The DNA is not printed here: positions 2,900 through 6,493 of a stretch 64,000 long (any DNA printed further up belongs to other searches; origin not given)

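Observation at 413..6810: Cassette of paralogous hydrophobic proteins interleaved with paralogous 103-aa helical proteins, ending in a 1098-aa effector-like protein plus an acidic partner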

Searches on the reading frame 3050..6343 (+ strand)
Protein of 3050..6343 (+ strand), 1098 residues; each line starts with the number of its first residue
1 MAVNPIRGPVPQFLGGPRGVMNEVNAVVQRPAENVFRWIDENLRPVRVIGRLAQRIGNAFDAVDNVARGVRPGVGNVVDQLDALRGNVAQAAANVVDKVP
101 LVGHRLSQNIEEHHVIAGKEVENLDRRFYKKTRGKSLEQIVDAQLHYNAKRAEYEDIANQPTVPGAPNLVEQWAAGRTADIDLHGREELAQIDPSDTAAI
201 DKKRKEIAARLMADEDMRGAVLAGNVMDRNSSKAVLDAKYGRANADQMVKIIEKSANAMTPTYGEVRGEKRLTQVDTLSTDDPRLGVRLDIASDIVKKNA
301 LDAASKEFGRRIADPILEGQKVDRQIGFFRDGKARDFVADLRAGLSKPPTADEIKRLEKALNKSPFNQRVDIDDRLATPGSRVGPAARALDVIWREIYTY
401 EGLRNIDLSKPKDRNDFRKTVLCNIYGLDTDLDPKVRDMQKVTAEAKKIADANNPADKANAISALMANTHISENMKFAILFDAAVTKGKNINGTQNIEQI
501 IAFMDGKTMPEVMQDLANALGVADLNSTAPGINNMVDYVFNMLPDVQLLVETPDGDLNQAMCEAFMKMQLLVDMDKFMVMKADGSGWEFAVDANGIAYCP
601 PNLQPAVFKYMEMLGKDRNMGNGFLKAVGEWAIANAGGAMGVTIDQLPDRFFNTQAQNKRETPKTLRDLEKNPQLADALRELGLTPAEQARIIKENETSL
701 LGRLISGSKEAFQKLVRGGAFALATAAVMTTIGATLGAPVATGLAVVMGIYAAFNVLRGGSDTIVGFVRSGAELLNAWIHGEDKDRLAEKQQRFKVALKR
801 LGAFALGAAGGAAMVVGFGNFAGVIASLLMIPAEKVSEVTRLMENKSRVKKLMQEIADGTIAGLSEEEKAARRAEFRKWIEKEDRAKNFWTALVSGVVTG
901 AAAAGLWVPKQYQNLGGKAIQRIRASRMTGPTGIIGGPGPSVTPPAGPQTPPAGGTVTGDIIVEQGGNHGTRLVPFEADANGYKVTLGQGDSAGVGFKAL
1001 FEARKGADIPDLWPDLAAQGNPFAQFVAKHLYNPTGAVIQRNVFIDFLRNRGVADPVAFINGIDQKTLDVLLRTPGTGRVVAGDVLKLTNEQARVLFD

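Call 6: search_protein_families(library=pfam, proteins=[window:3050-6343:+], max_evalue=1)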
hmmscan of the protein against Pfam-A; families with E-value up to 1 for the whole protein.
window:3050-6343:+ (1098 aa): 4 families
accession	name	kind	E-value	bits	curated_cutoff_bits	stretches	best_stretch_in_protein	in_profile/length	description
PF23931.1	Terminase_6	-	0.0015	19.4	27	1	643-694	29-73/96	Terminase small subunit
PF13791.11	Sigma_reg_C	-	0.13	12.8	25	0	655-715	83-144/157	Sigma factor regulator C-terminal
PF24669.2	Ddi2_HDD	-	0.17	12.4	32.8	0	663-681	14-33/66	Ddi2 HDD domain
PF02936.19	COX4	-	0.19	12.2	26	1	857-908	36-88/138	Cytochrome c oxidase subunit IV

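Call 11: search_protein_families(library=ncbifam, proteins=[window:3050-6343:+], max_evalue=1)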
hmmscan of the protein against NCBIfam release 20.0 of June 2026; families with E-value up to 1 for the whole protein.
window:3050-6343:+ (1098 aa): 0 families

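Call 12: find_encoding_contigs(protein=window:3050-6343:+, flank=10000, max_places=10)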
Protein window:3050-6343:+ (1098 aa): 1 contig read that carries it; 1 place shown.
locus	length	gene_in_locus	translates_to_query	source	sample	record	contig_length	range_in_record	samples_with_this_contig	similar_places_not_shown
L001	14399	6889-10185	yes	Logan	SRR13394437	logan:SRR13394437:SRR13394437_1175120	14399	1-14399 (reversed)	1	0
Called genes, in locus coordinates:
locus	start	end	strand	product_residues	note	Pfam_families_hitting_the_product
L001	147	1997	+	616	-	PF00753:Lactamase_B, PF12706:Lactamase_B_2, PF23023:Anti-Pycsar_Apyc1 (weak), PF22505:RNase_J_b_CASP, PF07521:RMMBL (weak)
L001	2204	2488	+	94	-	PF00166:Cpn10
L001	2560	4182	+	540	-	PF00118:Cpn60_TCP1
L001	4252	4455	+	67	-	-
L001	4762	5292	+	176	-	-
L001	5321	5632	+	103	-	-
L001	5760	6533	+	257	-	-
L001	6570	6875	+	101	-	-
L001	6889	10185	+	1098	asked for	-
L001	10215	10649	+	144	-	-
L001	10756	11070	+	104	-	PF18895:T4SS_pilin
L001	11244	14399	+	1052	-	?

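Call 13: find_homologous_proteins(query=window:3050-6343:+, max_evalue=0.001)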
Query window:3050-6343:+ (1098 aa): 1 proteins with E <= 0.001 among 8000 candidates.
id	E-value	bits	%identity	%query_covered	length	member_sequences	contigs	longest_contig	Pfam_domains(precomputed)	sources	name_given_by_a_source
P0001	0.0e+0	2450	100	100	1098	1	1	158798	-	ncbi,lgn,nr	ncbi:hypothetical protein JW962_03510 [Candidatus Dojkabacteria bacterium]|nr:hypothetical protein [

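Call 26: search_protein_families(library=phrogs, proteins=[window:3050-6343:+], max_evalue=0.1)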
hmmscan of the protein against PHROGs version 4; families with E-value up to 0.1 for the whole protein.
window:3050-6343:+ (1098 aa): 1 family
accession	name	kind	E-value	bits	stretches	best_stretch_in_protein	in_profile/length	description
phrog_10594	-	unknown function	0.0092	17.2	0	672-696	81-105/125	-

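Call 28: search_protein_representatives(protein=window:3050-6343:+)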
Query: 1098 residues. Proteins with E-value up to 0.001 (for the whole library): 5; up to 1e-10: 3; up to 1e-30: 1. The best 5 are listed.
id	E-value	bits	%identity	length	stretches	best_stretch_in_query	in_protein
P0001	0.0e+00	2449.6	100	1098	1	1-1098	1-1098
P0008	1.0e-17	80.2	32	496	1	591-870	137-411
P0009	3.1e-16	75.3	31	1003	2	524-904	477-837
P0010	1.0e-07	47.1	28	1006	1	621-892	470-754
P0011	4.5e-05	38.3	32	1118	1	649-771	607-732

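Call 30: search_protein_families(library=pfam, proteins=[P0008, P0009, P0010, P0011], max_evalue=0.1)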
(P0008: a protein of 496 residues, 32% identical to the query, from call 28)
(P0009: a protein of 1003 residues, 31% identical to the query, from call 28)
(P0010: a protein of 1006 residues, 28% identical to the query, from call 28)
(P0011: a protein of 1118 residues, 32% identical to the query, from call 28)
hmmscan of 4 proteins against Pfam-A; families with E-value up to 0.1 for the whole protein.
P0008 (496 aa): 3 families
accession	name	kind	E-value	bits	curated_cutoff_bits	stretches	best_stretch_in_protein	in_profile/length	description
PF13373.11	Dsc3_C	-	0.0019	18.9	25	0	231-294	88-139/145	DSC E3 ubiquitin ligase complex subunit 3, C-terminal domain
PF18644.7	Phage_int_SAM_6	-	0.0036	17.7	27.5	1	384-430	29-75/132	Phage integrase SAM-like domain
PF10724.14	DUF2516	-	0.086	13.6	30.6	0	224-276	20-71/92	Protein of unknown function (DUF2516)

P0009 (1003 aa): 0 families

P0010 (1006 aa): 1 family
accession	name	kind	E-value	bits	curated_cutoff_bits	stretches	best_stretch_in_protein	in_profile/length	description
PF09409.15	PUB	-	0.0015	18.9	34.3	1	398-440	11-53/82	PUB domain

P0011 (1118 aa): 0 families

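Call 33: find_encoding_contigs(protein=P0009, flank=10000, max_places=5)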
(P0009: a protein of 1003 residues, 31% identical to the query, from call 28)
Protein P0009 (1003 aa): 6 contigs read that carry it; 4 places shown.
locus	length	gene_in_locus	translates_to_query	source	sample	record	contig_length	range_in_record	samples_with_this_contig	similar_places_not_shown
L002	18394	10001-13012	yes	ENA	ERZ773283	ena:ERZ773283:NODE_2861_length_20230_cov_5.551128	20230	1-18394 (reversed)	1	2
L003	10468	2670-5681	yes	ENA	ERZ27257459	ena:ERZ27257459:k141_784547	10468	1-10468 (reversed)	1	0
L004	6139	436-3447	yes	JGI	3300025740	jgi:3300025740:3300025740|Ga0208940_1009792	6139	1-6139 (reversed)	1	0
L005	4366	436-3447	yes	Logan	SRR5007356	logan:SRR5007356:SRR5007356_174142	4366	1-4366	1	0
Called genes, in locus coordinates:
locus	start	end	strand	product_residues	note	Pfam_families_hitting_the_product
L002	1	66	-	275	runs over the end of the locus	-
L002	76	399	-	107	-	-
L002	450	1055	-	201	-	-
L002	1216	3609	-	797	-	PF26449:DUF8128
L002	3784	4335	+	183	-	-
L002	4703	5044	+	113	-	-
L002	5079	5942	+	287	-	-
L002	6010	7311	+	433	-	-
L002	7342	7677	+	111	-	-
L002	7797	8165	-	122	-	PF05635:23S_rRNA_IVP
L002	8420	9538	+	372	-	-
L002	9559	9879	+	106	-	-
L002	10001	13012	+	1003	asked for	-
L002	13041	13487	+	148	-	-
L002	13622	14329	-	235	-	PF00300:His_Phos_1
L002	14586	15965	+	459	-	PF11638:DnaA_N, PF13173:AAA_14 (faint), PF00308:Bac_DnaA, PF01695:IstB_IS21, PF08299:Bac_DnaA_C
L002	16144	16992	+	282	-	PF01300:Sua5_yciO_yrdC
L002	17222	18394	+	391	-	?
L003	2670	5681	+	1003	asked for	-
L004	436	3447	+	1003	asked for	-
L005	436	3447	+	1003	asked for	-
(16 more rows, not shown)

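Call 34: list_cluster_members(proteins=[P0008, P0009, P0010, P0011])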
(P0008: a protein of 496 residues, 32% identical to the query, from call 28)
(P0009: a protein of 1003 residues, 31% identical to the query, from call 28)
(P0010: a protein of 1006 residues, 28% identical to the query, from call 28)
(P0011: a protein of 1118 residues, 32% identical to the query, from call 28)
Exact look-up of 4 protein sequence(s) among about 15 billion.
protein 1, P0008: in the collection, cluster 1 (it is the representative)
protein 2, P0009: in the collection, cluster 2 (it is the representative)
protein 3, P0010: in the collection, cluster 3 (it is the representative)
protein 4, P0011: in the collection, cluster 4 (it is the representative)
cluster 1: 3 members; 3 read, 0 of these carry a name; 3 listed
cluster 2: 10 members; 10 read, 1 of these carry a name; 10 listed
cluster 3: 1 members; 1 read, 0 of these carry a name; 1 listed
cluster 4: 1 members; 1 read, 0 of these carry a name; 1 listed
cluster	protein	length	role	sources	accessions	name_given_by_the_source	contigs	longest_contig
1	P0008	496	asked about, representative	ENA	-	-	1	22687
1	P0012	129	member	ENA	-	-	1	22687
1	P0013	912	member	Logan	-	-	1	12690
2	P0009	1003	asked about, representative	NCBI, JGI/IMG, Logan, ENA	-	-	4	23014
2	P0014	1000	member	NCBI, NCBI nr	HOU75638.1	MAG TPA: hypothetical protein PK957_00765 [Candidatus Dojkabacteria bacterium] | hypothetical protein [Candidatus Dojkabacteria bacterium]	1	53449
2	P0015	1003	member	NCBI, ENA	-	-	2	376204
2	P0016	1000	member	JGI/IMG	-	-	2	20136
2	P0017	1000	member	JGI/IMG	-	-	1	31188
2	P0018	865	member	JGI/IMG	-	-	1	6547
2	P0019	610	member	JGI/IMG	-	-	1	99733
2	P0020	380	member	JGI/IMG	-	-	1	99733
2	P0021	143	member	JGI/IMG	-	-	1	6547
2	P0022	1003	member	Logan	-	-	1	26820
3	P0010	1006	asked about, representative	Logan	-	-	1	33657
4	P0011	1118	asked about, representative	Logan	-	-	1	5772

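Call 35: find_encoding_contigs(protein=P0010, flank=10000, max_places=3)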
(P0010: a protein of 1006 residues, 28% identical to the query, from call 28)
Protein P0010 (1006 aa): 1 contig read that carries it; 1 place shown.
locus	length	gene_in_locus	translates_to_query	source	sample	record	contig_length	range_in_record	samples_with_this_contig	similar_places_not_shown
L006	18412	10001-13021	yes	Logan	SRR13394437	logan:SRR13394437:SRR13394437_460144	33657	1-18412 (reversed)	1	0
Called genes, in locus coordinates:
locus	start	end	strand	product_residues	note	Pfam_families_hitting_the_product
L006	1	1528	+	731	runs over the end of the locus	PF03135:CagE_TrbE_VirB (weak), PF01935:DUF87, PF12846:AAA_10 (weak), PF19044:P-loop_TraG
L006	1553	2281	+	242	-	PF00702:Hydrolase, PF13419:HAD_2, PF13242:Hydrolase_like (weak)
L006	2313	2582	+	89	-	-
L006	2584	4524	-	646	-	PF00012:HSP70, PF06723:MreB_Mbl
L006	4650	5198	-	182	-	PF01025:GrpE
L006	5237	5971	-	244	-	PF01628:HrcA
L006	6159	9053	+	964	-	PF16656:Pur_ac_phosph_N (weak)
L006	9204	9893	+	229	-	PF00696:AA_kinase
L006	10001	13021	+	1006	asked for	-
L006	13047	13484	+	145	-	-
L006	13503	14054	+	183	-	-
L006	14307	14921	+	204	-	PF08308:PEGA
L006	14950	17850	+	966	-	PF13196:DUF4012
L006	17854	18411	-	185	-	?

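Call 36: find_encoding_contigs(protein=P0011, flank=10000, max_places=3)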
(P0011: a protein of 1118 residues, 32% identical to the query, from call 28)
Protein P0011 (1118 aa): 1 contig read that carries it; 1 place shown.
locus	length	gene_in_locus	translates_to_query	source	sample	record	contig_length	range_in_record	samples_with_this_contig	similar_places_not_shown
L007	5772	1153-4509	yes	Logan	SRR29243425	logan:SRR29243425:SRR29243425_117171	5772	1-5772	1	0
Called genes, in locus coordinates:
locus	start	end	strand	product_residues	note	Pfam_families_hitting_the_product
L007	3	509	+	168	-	?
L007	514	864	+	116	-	-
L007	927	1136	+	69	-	-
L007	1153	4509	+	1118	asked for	-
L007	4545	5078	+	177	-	-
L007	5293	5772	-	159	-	?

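Call 37: find_encoding_contigs(protein=P0013, flank=10000, max_places=3)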
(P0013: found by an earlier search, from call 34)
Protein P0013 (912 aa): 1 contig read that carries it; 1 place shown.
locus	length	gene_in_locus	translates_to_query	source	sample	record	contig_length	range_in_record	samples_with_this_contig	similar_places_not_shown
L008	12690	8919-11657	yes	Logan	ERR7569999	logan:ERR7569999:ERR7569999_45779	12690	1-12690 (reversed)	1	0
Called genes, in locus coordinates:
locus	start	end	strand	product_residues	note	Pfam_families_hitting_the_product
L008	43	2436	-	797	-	PF10412:TrwB_AAD_bind (faint), PF26449:DUF8128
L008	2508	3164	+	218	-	-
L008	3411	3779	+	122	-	-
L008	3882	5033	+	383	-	-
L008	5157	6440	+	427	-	-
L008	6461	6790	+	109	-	-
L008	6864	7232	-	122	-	PF05635:23S_rRNA_IVP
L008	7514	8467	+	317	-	-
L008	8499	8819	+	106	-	-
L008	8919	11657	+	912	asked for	-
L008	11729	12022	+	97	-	-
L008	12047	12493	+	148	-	-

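Call 46: search_protein_families(library=pfam, proteins=[L002:4703-5041:+, L002:3784-4332:+, L002:5079-5939:+, L002:6010-7308:+, L002:8420-9535:+, L006:13503-14051:+, L002:1219-3609:-], max_evalue=0.01)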
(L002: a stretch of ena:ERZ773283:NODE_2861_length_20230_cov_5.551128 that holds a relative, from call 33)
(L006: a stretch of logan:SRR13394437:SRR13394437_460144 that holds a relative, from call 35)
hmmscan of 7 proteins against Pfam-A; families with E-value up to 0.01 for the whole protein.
L002:4703-5041:+ (113 aa): 0 families

L002:3784-4332:+ (183 aa): 0 families

L002:5079-5939:+ (287 aa): 0 families

L002:6010-7308:+ (433 aa): 0 families

L002:8420-9535:+ (372 aa): 0 families

L006:13503-14051:+ (183 aa): 0 families

L002:1219-3609:- (797 aa): 4 families
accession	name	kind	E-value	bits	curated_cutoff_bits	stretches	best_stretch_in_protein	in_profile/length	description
PF10412.15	TrwB_AAD_bind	-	2.6e-05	23.8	20.5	0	387-435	9-57/387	Type IV secretion-system coupling protein DNA-binding domain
PF12696.13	TraG-D_C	-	4.5e-05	23.8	22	1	648-708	3-66/126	TraM recognition site of TraD and TraG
PF01935.23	DUF87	-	0.00019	22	23.2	1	393-473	23-97/220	Helicase HerA, central domain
PF02534.20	T4SS-DNA_transf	-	0.00082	18.8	20.1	1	552-688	214-346/468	Type IV secretory system Conjugative DNA transfer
